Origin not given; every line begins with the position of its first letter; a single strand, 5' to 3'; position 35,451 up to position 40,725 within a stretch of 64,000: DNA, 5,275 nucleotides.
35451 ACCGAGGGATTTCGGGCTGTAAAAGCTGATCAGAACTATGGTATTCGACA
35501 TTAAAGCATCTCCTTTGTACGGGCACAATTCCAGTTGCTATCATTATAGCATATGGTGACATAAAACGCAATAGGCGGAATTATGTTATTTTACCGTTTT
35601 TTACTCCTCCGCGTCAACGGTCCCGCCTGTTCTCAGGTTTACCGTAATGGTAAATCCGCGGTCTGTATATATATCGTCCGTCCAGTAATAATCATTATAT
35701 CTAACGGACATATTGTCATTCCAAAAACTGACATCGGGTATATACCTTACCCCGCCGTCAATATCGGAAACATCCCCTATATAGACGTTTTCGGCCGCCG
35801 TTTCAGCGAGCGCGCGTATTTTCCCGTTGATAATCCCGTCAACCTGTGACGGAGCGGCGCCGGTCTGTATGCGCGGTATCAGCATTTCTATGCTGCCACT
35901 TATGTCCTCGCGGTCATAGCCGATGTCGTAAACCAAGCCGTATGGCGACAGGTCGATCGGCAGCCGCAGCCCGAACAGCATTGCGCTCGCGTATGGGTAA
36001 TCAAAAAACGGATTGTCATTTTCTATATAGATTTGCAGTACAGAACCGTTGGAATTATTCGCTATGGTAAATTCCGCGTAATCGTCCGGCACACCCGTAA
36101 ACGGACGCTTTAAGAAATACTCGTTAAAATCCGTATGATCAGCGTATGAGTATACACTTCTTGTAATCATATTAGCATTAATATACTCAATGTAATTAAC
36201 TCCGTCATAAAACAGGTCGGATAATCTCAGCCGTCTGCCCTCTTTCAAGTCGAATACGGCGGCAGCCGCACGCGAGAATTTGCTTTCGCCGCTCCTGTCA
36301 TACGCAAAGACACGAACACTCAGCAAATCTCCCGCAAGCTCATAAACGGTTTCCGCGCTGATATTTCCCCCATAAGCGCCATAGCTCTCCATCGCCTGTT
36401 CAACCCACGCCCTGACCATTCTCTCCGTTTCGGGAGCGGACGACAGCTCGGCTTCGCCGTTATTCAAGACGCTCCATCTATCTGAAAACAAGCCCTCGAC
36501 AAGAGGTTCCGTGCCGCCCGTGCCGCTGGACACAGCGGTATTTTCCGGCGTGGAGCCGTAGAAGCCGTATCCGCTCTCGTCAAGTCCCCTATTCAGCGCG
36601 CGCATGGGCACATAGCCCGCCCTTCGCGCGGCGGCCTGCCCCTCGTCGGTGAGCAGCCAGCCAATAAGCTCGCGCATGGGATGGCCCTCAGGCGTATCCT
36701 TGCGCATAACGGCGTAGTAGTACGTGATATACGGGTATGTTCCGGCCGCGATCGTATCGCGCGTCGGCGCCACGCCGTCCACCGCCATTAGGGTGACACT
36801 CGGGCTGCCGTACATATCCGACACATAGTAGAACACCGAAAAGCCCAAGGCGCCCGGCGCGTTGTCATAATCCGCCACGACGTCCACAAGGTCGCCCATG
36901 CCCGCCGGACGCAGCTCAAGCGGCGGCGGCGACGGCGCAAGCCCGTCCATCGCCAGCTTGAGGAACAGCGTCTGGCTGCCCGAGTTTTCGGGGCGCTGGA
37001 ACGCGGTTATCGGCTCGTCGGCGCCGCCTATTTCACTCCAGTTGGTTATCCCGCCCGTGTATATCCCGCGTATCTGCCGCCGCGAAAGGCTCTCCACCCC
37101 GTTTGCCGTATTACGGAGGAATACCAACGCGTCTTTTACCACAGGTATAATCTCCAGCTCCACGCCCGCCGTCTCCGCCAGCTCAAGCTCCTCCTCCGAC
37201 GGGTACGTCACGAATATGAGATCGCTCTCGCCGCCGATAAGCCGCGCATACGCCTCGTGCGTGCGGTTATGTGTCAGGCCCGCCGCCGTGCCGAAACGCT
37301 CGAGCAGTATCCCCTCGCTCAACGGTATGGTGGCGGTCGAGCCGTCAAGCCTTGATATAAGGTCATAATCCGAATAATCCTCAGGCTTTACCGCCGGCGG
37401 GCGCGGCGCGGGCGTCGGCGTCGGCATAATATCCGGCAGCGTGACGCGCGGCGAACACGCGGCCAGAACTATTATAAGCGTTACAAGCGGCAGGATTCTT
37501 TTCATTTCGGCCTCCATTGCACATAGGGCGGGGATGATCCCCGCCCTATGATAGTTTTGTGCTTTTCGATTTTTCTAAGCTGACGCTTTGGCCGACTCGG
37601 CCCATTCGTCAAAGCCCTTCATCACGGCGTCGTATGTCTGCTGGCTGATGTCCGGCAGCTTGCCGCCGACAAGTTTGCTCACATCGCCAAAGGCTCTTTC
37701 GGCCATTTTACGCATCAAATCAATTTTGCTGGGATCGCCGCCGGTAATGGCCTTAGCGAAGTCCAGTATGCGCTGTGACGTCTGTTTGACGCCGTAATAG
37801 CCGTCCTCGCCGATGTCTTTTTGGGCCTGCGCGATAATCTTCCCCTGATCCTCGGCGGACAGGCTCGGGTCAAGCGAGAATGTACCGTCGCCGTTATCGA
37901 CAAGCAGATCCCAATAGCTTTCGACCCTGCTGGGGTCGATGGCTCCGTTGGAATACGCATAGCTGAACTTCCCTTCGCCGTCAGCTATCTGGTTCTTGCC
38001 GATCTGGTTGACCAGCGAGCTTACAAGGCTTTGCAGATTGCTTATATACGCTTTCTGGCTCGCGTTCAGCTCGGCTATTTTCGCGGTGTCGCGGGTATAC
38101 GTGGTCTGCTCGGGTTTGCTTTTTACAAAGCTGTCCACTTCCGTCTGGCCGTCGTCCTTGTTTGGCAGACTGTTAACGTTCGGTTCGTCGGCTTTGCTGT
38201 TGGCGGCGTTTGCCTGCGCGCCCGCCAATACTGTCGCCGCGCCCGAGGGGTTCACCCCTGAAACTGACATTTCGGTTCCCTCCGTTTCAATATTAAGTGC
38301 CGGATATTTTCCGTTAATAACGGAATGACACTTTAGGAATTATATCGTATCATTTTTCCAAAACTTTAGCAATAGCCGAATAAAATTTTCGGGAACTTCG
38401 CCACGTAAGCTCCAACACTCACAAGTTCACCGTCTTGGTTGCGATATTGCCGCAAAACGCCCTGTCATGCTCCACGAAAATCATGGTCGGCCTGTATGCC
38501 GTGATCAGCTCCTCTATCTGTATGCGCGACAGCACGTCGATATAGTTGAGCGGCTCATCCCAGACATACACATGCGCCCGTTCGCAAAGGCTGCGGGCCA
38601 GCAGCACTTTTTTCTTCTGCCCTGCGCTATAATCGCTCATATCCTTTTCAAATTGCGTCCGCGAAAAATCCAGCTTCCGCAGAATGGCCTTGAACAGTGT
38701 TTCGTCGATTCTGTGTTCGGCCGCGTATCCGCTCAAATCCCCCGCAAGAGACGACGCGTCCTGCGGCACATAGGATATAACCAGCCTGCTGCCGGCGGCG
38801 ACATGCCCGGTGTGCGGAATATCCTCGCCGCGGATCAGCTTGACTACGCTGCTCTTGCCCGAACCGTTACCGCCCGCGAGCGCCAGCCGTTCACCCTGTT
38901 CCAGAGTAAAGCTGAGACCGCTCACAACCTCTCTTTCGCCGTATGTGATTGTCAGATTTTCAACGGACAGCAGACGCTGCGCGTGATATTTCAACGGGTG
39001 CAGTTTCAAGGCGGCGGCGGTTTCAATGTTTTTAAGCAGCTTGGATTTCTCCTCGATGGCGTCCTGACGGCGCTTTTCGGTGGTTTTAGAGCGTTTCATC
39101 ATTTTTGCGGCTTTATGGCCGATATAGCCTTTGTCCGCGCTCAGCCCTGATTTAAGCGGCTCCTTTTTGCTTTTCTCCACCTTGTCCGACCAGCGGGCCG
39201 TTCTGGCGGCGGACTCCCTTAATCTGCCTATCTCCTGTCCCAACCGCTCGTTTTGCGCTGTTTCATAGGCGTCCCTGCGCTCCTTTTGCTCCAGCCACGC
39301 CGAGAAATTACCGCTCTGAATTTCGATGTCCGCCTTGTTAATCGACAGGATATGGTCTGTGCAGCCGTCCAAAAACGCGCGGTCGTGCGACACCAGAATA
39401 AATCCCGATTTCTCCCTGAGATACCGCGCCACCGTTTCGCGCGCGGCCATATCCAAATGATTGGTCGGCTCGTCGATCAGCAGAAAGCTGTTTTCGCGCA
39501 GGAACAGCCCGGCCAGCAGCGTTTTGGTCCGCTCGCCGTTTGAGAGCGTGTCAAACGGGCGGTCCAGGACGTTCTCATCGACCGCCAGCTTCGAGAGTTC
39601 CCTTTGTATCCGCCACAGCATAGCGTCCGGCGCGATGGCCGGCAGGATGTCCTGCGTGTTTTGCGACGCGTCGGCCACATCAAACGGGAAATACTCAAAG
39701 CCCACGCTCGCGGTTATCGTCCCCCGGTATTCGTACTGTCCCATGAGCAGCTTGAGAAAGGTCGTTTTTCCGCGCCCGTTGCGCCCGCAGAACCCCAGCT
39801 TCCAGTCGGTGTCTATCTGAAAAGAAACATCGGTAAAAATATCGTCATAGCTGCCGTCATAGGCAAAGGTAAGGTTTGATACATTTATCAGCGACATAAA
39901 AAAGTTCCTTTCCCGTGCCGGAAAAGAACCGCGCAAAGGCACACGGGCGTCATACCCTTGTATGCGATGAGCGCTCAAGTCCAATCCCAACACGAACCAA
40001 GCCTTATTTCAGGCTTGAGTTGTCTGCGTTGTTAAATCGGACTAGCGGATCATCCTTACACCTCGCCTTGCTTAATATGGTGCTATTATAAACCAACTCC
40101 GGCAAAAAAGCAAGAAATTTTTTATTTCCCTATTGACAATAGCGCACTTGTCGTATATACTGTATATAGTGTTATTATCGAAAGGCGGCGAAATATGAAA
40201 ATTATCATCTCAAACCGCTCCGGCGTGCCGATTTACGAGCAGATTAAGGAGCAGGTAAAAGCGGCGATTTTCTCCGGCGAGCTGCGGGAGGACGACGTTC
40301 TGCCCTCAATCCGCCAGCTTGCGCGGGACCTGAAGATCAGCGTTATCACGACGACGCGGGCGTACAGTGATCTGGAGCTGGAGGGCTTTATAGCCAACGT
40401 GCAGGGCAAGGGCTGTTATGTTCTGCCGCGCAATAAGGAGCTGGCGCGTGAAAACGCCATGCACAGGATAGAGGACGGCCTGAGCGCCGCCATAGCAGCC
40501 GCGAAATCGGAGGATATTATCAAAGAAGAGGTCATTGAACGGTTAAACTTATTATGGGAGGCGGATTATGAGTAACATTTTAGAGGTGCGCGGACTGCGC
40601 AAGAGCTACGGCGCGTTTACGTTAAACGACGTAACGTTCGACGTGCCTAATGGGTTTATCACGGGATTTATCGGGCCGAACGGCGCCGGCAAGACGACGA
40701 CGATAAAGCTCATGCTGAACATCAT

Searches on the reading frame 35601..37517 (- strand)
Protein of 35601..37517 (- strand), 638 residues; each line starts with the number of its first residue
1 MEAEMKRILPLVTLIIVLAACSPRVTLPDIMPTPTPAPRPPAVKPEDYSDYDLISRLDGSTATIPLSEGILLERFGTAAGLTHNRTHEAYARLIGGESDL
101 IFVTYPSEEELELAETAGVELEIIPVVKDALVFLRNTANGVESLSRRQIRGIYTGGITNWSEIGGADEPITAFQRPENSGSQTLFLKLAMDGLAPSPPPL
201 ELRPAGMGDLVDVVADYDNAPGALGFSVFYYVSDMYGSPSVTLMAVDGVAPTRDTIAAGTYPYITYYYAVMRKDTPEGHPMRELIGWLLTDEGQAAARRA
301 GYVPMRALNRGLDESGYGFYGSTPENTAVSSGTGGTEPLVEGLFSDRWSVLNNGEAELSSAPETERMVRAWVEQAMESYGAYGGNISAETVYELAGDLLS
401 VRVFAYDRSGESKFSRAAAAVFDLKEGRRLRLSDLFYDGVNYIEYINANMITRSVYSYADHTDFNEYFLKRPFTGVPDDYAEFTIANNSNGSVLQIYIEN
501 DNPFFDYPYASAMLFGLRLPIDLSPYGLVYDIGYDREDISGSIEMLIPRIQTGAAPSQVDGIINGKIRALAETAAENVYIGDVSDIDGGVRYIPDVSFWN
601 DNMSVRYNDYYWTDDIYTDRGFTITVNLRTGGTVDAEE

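Call 22: search_protein_families(library=pfam, proteins=[window:35601-37517:-], max_evalue=0.00001)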
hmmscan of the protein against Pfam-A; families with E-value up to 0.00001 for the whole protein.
window:35601-37517:- (638 aa): 1 family
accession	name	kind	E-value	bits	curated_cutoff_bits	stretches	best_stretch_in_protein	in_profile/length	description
PF12849.12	PBP_like_2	-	2.2e-25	90.4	27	1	83-291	44-266/267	PBP superfamily domain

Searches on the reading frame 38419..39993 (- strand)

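Call 23: search_protein_families(library=pfam, proteins=[window:38419-39993:-], max_evalue=0.00001)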
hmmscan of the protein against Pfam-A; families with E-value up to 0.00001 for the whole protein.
window:38419-39993:- (524 aa): 3 families
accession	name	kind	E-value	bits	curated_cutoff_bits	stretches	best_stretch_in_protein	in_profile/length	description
PF00005.33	ABC_tran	-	5.5e-40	137.6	25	2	358-483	2-137/137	ABC transporter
PF13304.12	AAA_21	-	1e-11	45.9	27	1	137-208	225-303/304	AAA domain, putative AbiEii toxin, Type IV TA system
PF02463.25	SMC_N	-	4.1e-08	33.4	40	0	149-220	136-213/220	RecF/RecN/SMC N terminal domain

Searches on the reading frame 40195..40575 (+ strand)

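Call 74: search_protein_families(library=pfam, proteins=[window:40195-40575:+], max_evalue=0.00001)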
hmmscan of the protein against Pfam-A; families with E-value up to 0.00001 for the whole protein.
window:40195-40575:+ (126 aa): 1 family
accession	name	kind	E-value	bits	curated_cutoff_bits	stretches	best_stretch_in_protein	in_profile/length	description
PF00392.27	GntR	-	1.1e-13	51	27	1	14-76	2-64/64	Bacterial regulatory proteins, gntR family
